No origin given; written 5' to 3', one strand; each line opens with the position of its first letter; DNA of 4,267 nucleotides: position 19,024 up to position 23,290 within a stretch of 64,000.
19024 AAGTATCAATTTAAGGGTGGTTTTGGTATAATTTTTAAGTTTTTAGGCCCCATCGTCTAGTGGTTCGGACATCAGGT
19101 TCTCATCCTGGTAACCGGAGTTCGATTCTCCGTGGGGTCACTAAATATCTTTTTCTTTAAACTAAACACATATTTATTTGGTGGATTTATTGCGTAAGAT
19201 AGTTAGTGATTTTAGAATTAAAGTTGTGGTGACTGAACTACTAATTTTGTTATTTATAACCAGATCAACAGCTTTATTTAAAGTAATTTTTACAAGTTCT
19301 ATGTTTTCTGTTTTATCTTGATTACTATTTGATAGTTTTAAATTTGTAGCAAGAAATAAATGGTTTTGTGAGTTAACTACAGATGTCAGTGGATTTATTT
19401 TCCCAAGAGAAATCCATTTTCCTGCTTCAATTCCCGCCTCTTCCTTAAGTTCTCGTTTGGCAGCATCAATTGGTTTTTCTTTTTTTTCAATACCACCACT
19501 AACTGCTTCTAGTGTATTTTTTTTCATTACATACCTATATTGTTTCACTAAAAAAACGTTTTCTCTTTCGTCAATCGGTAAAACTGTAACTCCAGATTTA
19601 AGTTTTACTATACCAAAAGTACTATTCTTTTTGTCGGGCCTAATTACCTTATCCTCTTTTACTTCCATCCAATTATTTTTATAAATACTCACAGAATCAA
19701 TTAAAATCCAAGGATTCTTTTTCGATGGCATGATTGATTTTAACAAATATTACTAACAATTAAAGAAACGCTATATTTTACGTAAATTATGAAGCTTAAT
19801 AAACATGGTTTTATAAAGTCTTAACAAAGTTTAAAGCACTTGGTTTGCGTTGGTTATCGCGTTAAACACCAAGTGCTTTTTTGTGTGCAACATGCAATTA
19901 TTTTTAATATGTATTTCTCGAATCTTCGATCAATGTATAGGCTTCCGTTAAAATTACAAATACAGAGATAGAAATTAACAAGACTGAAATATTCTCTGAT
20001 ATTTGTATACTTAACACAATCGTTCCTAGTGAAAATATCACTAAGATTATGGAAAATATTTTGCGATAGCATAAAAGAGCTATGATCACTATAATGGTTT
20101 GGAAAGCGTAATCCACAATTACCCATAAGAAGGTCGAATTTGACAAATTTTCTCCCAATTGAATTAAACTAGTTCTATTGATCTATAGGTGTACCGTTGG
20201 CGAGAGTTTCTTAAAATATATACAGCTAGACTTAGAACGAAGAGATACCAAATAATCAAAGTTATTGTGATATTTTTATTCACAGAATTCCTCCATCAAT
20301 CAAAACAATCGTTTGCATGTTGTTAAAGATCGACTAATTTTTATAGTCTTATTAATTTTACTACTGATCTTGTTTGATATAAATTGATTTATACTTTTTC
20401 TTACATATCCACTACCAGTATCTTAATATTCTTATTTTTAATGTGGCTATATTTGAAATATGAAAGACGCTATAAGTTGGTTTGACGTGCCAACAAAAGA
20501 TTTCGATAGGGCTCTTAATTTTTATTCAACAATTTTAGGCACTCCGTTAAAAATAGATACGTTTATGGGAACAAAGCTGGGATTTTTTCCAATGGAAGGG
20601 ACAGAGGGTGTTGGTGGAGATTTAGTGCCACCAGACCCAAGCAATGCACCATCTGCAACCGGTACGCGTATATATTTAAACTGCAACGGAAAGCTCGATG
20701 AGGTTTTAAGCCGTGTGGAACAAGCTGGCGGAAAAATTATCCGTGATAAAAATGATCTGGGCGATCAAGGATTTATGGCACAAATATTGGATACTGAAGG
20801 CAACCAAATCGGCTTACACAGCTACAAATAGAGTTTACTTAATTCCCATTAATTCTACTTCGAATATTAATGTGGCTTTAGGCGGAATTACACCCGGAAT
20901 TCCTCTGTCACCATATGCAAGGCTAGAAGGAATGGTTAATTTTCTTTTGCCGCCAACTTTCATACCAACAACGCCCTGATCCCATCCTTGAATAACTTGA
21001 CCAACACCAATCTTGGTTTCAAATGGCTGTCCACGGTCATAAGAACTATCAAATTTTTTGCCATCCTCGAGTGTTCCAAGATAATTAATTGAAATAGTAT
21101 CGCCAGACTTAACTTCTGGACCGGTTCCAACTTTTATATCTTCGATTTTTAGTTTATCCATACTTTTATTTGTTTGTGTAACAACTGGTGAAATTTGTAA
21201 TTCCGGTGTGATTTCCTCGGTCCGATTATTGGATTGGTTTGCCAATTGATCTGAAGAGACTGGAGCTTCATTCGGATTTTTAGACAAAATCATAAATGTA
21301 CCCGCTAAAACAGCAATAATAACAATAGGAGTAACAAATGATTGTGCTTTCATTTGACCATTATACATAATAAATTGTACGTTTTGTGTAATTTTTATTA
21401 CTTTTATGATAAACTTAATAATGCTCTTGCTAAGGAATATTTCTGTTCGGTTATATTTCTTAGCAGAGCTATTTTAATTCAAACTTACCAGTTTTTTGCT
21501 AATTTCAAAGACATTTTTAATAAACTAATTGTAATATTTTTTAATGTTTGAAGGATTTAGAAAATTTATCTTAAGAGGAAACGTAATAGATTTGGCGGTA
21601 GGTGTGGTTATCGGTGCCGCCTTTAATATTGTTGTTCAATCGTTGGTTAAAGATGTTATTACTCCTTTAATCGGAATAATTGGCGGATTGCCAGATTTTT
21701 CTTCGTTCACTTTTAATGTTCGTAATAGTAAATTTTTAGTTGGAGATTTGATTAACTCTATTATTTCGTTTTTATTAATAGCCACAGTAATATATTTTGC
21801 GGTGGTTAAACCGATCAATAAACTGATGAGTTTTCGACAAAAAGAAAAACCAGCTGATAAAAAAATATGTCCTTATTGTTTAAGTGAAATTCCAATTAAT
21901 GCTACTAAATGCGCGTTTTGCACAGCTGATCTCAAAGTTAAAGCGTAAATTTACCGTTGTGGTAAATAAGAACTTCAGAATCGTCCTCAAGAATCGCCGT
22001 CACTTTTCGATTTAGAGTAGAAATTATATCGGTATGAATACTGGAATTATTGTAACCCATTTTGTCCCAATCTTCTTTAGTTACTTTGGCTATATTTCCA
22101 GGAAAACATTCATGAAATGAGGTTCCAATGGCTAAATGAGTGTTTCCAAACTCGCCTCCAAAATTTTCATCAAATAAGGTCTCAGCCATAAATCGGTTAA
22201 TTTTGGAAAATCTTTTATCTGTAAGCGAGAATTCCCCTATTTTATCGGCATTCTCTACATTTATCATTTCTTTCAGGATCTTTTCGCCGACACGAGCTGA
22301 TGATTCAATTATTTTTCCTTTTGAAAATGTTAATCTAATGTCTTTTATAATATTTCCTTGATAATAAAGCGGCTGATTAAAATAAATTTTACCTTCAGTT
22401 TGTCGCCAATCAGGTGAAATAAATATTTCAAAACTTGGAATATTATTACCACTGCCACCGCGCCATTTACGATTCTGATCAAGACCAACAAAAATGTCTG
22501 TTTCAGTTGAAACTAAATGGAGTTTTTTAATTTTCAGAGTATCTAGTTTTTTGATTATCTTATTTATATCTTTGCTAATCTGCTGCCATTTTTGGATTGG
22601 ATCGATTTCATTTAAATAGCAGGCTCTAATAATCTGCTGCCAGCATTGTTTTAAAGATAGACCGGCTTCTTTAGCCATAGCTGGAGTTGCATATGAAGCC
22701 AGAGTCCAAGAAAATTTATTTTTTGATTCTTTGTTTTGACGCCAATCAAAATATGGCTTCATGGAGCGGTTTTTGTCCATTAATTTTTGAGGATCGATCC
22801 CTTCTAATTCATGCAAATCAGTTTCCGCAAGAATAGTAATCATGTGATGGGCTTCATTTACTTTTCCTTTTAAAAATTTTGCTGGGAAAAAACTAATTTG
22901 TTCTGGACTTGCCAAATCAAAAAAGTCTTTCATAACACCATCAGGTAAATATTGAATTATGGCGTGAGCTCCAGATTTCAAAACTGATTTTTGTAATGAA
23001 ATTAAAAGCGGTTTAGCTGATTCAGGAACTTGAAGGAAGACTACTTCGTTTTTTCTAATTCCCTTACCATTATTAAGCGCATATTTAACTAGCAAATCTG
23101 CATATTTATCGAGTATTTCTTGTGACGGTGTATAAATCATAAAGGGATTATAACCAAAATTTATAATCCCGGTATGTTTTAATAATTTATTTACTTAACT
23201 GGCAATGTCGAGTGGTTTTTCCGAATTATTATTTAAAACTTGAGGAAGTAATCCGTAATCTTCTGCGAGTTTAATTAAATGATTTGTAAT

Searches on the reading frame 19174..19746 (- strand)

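Call 29: search_protein_families(library=pfam, proteins=[window:19174-19746:-], max_evalue=0.01)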
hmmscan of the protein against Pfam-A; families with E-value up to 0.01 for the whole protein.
window:19174-19746:- (190 aa): 1 family
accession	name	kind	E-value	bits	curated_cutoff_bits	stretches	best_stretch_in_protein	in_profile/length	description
PF00293.34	NUDIX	-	4.5e-11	43.3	21.1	1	50-123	3-75/134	NUDIX domain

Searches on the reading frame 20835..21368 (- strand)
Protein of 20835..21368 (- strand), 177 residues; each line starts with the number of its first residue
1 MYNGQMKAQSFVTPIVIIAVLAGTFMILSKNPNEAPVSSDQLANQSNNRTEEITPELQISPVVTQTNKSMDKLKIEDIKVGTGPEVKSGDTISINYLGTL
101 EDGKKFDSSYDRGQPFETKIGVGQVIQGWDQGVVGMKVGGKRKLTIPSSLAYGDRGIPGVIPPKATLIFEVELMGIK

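Call 29: search_protein_families(library=pfam, proteins=[window:20835-21368:-], max_evalue=0.01)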
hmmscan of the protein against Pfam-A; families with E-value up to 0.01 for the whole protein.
window:20835-21368:- (177 aa): 1 family
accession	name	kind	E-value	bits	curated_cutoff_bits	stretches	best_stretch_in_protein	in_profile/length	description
PF00254.34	FKBP_C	-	1.1e-37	128.7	21.1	1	84-173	2-93/94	FKBP-type peptidyl-prolyl cis-trans isomerase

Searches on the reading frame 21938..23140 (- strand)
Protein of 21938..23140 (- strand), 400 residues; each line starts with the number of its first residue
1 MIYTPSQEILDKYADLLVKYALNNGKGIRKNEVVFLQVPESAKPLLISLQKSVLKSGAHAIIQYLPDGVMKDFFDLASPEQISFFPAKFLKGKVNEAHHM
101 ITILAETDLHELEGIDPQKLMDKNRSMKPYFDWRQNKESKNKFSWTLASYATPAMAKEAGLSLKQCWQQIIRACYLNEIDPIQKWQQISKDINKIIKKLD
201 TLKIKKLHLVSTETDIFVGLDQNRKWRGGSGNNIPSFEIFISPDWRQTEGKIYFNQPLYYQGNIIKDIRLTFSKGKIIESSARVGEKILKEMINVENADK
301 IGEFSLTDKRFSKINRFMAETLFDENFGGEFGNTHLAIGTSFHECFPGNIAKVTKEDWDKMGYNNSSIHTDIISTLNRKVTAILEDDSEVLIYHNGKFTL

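Call 29: search_protein_families(library=pfam, proteins=[window:21938-23140:-], max_evalue=0.01)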
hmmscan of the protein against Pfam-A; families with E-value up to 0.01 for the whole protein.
window:21938-23140:- (400 aa): 1 family
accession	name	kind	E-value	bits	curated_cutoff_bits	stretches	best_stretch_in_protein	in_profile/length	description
PF02073.20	Peptidase_M29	-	3e-101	339.6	27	1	7-398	2-406/406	Thermophilic metalloprotease (M29)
